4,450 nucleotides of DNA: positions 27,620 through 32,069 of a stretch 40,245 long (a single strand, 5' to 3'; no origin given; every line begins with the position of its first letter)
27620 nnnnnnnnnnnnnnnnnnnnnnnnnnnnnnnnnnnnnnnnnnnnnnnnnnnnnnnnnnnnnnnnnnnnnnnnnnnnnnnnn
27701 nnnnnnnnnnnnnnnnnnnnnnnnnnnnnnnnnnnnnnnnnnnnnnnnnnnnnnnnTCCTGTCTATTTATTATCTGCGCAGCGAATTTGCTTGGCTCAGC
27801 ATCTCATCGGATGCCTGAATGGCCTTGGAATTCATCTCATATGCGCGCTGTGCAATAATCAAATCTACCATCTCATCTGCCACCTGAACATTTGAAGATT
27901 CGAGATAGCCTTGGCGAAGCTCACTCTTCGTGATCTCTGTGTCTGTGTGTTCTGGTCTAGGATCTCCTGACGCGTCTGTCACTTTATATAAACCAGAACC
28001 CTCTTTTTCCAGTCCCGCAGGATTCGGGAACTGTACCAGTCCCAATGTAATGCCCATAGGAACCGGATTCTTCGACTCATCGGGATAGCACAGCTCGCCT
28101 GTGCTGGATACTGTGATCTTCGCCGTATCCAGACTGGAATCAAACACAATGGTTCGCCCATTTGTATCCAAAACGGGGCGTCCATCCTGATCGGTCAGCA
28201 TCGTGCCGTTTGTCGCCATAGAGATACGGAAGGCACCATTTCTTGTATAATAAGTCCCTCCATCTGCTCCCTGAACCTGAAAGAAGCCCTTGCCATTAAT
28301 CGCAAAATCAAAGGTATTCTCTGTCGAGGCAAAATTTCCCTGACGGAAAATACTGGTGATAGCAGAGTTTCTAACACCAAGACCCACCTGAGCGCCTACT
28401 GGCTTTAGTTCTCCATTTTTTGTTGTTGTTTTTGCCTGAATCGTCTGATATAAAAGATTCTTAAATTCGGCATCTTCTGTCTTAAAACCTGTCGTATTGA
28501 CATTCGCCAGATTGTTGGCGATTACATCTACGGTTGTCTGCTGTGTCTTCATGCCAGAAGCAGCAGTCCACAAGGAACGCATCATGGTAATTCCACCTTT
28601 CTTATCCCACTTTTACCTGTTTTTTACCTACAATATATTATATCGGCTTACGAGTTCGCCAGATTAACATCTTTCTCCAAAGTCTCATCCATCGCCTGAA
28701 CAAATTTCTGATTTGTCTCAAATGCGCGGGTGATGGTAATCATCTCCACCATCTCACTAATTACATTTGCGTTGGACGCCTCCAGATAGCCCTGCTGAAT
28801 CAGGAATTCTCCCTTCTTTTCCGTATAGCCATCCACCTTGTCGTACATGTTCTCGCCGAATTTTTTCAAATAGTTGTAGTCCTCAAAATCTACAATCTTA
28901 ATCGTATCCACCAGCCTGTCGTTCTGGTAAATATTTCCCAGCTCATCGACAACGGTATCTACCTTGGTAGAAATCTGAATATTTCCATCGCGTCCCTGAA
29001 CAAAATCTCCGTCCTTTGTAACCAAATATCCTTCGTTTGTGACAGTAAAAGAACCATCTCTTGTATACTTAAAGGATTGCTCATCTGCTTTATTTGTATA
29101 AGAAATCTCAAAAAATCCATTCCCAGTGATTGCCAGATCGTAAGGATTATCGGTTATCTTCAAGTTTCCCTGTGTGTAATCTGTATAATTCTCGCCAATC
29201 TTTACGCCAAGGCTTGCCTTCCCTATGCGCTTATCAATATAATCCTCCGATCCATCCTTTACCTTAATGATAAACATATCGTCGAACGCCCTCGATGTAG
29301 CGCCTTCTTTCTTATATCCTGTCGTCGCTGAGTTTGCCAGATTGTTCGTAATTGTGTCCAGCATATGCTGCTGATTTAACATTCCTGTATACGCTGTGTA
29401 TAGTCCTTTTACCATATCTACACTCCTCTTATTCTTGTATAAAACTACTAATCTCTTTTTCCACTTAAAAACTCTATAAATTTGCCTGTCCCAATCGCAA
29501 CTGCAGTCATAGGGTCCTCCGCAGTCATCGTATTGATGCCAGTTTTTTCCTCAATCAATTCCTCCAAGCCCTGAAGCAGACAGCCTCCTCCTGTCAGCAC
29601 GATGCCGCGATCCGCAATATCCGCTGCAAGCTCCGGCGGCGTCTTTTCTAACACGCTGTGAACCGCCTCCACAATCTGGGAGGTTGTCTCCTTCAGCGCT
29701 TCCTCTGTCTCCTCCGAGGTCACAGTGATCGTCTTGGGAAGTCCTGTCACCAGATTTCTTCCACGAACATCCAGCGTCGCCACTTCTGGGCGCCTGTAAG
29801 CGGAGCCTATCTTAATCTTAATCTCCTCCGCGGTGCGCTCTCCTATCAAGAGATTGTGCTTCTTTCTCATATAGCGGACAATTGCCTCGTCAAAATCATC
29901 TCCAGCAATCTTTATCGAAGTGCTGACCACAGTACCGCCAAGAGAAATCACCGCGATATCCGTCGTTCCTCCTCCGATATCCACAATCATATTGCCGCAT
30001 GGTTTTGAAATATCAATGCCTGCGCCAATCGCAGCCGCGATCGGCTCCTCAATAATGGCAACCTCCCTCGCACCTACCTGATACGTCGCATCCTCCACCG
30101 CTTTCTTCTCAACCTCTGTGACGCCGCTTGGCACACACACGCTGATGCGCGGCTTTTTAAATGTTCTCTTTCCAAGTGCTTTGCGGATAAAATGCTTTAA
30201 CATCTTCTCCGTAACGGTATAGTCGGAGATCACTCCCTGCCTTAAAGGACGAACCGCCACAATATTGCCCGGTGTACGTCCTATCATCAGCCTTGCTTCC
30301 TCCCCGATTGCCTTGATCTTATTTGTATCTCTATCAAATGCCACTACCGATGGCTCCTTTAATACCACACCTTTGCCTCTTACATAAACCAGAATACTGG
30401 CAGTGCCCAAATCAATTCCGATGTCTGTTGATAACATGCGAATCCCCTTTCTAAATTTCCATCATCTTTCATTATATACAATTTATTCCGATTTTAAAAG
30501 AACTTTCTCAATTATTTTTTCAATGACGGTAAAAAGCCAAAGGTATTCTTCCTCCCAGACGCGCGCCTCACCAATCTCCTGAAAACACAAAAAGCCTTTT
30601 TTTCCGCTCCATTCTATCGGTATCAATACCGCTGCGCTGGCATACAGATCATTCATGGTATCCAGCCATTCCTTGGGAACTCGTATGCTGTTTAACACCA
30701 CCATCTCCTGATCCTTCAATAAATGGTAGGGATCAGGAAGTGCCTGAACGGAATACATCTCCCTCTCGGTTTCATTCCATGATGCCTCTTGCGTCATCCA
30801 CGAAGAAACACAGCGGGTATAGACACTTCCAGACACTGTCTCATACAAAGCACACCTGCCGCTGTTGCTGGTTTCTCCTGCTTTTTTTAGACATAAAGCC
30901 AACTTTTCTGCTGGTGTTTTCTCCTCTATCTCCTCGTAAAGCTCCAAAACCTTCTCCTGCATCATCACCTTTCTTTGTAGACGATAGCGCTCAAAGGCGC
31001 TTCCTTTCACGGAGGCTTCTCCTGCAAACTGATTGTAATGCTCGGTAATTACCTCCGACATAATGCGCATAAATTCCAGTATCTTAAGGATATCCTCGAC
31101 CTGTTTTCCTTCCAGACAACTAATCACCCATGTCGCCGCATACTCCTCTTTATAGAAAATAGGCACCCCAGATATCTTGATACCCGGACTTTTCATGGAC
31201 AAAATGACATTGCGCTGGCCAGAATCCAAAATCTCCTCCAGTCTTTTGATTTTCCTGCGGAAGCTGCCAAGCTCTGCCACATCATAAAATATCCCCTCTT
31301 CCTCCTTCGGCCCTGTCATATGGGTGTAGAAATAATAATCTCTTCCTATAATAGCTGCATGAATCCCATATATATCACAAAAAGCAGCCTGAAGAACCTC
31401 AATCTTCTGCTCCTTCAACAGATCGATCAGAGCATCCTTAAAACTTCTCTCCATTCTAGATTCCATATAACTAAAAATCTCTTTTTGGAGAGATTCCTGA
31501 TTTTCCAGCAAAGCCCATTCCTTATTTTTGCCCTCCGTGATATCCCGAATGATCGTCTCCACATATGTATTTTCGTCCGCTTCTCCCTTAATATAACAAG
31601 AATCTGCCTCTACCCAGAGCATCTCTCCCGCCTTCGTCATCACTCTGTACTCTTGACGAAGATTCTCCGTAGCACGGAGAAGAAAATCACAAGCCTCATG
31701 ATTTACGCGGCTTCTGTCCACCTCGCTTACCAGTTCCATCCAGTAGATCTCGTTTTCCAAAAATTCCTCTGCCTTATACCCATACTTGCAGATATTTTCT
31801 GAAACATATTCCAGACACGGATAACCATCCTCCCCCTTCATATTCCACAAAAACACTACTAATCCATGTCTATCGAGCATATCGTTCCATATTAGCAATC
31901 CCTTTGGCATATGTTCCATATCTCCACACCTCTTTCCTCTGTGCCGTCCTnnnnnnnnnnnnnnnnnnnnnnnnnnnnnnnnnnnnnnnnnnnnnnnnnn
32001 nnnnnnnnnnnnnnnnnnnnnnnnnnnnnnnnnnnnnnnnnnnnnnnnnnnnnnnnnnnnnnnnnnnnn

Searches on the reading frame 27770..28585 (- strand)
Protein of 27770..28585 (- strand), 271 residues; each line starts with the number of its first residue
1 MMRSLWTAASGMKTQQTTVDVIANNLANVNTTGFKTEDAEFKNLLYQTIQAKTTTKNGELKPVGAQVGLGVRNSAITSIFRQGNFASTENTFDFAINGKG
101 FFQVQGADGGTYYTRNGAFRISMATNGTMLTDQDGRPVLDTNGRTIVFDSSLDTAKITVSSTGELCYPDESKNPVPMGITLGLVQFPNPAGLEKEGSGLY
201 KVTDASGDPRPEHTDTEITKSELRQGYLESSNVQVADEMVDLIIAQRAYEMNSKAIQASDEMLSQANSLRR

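Call 80: search_protein_families(library=pfam, proteins=[window:27770-28585:-], max_evalue=0.01)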
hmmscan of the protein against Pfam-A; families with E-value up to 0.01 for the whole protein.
window:27770-28585:- (271 aa): 3 families
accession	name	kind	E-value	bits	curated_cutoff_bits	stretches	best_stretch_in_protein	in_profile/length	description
PF06429.18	Flg_bbr_C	-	5.6e-22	77.4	23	1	224-269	1-46/46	Flagellar basal body rod FlgEFG protein C-terminal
PF22692.1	LlgE_F_G_D1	-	4.5e-15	56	27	1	95-165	1-62/64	Flagellar hook protein FlgE/F/G D1 domain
PF00460.25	Flg_bb_rod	-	1.6e-12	47.5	20.7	1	7-35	3-31/31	Flagella basal body rod protein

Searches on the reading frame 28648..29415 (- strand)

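Call 80: search_protein_families(library=pfam, proteins=[window:28648-29415:-], max_evalue=0.01)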
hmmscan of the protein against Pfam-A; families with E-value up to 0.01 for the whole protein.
window:28648-29415:- (255 aa): 3 families
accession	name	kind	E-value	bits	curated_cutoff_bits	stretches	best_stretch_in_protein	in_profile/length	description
PF06429.18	Flg_bbr_C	-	1.4e-16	60.2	23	1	207-249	1-43/46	Flagellar basal body rod FlgEFG protein C-terminal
PF22692.1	LlgE_F_G_D1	-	6.7e-13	49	27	1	95-162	1-62/64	Flagellar hook protein FlgE/F/G D1 domain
PF00460.25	Flg_bb_rod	-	9.9e-08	32.2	20.7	1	5-35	1-31/31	Flagella basal body rod protein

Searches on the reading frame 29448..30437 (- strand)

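Call 80: search_protein_families(library=pfam, proteins=[window:29448-30437:-], max_evalue=0.01)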
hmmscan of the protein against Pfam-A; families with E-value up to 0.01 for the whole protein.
window:29448-30437:- (329 aa): 8 families
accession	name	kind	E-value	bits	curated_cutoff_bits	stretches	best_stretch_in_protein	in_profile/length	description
PF06723.19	MreB_Mbl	-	1.1e-144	481.7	27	1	4-323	2-321/327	MreB/Mbl protein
PF00012.26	HSP70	-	1.5e-17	63.5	20.6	1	97-326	135-377/599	Hsp70 protein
PF14450.12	FtsA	-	1.8e-11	44.9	31.8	1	151-316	2-127/127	Cell division protein FtsA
PF00022.25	Actin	-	6.1e-11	42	27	1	29-194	31-191/410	Actin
PF11104.14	PilM_2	-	2.3e-05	23.9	27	1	279-311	278-309/340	Type IV pilus assembly protein PilM;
PF21522.3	MreB-like_C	-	0.00029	21.8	27.8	0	151-286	1-114/123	Archaeal actin homologue MreB-like, C-terminal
PF08841.16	DDR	-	0.0013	18.3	24.6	1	131-187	117-173/328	Diol dehydratase reactivase ATPase-like domain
PF06277.17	EutA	-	0.0025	17.2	27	1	133-240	126-234/475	Ethanolamine utilisation protein EutA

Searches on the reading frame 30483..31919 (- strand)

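Call 80: search_protein_families(library=pfam, proteins=[window:30483-31919:-], max_evalue=0.01)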
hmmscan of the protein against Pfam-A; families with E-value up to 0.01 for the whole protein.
window:30483-31919:- (478 aa): 2 families
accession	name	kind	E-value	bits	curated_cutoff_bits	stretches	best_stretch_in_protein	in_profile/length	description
PF08447.18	PAS_3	-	7.1e-11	42.7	25.6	1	38-120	3-85/89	PAS fold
PF13426.13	PAS_9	-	9.8e-07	29.4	27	1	36-129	13-103/103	PAS domain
